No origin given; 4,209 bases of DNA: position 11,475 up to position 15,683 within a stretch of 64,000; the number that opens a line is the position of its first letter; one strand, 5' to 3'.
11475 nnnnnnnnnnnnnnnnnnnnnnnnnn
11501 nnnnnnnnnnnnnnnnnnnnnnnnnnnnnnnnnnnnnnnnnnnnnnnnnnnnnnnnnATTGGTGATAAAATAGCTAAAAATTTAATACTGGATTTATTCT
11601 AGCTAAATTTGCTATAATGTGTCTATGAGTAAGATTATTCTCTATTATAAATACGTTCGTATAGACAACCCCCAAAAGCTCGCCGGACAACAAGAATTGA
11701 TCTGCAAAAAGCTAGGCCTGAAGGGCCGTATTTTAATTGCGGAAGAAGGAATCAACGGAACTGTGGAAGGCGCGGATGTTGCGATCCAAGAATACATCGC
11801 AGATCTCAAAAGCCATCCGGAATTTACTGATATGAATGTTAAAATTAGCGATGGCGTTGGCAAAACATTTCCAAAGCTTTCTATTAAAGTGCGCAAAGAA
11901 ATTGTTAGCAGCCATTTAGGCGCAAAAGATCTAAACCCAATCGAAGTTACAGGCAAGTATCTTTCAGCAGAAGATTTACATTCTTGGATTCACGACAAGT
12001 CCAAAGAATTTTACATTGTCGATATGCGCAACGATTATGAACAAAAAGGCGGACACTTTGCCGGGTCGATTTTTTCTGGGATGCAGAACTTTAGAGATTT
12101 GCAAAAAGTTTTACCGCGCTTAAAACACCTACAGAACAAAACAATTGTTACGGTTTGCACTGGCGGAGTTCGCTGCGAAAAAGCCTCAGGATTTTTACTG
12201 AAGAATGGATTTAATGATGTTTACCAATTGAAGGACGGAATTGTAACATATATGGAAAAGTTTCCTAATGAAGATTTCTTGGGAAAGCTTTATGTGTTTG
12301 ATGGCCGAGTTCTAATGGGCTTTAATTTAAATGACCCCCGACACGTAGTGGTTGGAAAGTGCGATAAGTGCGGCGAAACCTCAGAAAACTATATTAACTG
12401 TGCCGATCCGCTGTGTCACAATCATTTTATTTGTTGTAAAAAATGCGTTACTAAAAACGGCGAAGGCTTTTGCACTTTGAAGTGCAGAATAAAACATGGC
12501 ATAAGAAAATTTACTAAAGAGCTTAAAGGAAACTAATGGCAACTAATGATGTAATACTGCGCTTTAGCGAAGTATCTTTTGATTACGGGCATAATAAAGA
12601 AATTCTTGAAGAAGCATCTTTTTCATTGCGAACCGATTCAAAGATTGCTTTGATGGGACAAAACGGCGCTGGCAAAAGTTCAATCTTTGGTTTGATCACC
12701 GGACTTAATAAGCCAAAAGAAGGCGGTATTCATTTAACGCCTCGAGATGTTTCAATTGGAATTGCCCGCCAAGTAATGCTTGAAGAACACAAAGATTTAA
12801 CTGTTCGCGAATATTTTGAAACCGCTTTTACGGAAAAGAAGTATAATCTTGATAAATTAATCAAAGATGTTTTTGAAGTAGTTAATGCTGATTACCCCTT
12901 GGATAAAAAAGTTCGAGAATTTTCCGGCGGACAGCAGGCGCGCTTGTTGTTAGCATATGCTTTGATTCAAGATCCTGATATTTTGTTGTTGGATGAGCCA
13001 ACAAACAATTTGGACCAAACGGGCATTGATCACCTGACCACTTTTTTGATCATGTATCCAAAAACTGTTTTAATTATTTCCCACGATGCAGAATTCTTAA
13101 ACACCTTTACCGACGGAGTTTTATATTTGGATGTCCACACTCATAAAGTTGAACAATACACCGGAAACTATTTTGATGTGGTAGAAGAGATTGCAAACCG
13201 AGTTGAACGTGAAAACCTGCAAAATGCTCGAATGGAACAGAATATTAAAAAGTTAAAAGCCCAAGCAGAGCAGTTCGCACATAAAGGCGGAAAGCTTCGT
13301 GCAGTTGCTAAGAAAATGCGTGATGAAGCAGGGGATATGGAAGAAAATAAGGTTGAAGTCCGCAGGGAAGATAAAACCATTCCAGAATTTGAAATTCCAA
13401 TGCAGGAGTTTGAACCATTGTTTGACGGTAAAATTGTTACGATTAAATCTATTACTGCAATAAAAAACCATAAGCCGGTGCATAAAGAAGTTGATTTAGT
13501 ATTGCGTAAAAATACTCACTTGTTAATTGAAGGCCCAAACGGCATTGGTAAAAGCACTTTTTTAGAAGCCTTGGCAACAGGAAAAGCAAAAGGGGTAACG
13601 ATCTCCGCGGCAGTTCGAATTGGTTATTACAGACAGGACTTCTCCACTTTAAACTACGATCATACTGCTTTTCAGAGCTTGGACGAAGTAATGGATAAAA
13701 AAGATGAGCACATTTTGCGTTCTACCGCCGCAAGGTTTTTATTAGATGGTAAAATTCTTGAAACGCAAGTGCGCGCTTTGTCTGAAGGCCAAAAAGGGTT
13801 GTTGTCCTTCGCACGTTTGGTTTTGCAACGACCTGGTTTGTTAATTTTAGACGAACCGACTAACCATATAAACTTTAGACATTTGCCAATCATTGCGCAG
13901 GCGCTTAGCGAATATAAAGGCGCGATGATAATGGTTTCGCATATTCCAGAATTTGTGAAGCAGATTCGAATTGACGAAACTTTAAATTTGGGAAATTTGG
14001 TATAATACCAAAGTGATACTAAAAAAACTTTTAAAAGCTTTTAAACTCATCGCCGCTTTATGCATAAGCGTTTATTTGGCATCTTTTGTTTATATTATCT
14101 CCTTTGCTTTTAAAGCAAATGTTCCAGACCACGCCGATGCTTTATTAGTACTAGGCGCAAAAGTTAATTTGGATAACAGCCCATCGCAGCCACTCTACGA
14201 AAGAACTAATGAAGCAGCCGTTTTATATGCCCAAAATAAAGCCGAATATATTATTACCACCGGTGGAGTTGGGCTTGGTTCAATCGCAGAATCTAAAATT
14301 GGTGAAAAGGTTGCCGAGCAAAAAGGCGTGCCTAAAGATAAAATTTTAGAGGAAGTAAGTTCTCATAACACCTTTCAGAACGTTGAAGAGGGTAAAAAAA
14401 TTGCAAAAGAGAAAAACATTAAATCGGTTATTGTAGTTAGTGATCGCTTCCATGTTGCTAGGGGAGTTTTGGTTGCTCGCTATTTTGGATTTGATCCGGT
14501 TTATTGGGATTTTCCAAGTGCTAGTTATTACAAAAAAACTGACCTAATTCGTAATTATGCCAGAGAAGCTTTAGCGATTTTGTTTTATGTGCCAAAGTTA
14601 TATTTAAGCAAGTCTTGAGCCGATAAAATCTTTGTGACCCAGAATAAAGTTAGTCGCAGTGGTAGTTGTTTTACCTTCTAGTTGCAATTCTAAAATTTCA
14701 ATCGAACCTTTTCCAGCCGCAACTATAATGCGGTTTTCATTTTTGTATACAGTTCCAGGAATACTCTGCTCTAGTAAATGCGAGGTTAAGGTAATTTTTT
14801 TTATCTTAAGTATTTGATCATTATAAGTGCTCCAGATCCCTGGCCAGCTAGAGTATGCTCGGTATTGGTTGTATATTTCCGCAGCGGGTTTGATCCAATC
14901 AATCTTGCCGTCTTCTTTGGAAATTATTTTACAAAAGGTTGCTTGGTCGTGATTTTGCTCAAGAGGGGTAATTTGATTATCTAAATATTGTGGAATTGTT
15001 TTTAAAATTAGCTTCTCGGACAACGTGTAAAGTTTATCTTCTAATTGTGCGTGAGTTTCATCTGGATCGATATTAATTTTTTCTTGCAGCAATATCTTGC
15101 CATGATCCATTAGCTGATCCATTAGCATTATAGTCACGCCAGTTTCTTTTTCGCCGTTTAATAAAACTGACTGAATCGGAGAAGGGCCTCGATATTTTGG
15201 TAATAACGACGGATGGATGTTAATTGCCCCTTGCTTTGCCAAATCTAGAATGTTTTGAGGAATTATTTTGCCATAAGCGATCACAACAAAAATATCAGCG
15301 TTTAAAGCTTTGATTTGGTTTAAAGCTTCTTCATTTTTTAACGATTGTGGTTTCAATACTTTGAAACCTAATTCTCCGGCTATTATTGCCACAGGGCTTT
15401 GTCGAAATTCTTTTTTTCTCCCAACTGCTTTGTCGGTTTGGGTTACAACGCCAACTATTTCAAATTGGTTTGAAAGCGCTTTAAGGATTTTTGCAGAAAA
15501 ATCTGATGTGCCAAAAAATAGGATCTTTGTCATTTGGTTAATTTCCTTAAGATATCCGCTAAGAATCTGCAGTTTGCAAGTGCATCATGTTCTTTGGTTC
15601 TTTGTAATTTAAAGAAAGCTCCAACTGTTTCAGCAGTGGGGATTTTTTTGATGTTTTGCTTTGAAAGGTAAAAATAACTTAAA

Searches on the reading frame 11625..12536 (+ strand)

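Call 92: search_protein_families(library=pfam, proteins=[window:11625-12536:+], max_evalue=0.0001)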
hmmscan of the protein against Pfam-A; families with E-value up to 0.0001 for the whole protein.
window:11625-12536:+ (303 aa): 3 families
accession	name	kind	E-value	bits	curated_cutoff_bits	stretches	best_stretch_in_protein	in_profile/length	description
PF17773.7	UPF0176_N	-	3.5e-27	95.1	26.2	1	3-93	2-92/92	UPF0176 acylphosphatase like domain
PF12368.13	Rhodanese_C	-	3.2e-16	59.8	26.9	1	220-288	2-66/66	Rhodanase C-terminal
PF00581.25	Rhodanese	-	1.8e-10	41.6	22.2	1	114-210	1-100/102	Rhodanese-like domain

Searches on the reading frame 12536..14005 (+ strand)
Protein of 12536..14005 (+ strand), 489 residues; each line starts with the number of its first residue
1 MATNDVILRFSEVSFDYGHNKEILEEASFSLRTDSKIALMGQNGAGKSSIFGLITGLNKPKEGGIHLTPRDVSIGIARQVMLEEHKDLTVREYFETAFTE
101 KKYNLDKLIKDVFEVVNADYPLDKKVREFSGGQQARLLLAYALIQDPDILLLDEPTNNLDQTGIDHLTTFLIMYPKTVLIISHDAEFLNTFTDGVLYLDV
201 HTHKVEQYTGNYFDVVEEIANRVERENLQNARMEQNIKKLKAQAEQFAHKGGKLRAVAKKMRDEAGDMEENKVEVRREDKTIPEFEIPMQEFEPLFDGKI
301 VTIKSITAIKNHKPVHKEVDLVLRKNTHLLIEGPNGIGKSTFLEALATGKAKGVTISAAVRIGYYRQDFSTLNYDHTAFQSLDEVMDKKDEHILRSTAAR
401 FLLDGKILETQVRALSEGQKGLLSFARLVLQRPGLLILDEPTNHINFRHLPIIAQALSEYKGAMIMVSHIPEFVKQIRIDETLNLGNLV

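Call 92: search_protein_families(library=pfam, proteins=[window:12536-14005:+], max_evalue=0.0001)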
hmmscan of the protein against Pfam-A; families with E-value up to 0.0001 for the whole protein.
window:12536-14005:+ (489 aa): 9 families
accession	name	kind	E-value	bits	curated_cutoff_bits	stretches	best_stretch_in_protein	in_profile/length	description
PF00005.33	ABC_tran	-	3.3e-44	151.3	25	2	24-157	1-137/137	ABC transporter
PF13304.12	AAA_21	-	2.3e-16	61.2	27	1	386-474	207-303/304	AAA domain, putative AbiEii toxin, Type IV TA system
PF02463.25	SMC_N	-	8.4e-10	38.9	40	0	309-346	7-44/220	RecF/RecN/SMC N terminal domain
PF13555.12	AAA_29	-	9.9e-08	32.1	27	0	321-348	17-44/61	P-loop containing region of AAA domain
PF13175.12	AAA_15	-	6.3e-07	29.8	32.1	0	303-347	3-44/374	AAA ATPase domain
PF12848.13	ABC_tran_Xtn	-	3e-06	27.7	25.9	1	199-274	2-76/85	ABC transporter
PF03193.22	RsgA_GTPase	-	9.7e-06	26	30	0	313-357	94-138/174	RsgA GTPase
PF20720.3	nSTAND3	-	1e-05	25.7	27.2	0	315-352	6-43/155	Novel STAND NTPase 3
PF13476.12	AAA_23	-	4.2e-05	24.7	27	0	317-347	13-40/201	AAA domain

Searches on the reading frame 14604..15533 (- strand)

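Call 92: search_protein_families(library=pfam, proteins=[window:14604-15533:-], max_evalue=0.0001)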
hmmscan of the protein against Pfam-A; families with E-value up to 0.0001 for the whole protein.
window:14604-15533:- (309 aa): 2 families
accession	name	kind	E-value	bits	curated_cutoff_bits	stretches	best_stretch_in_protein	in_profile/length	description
PF00551.24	Formyl_trans_N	-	1.7e-45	155.5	26.1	1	3-179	2-180/181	Formyl transferase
PF02911.23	Formyl_trans_C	-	4.7e-25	88.1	21.1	1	204-300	2-99/100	Formyl transferase, C-terminal domain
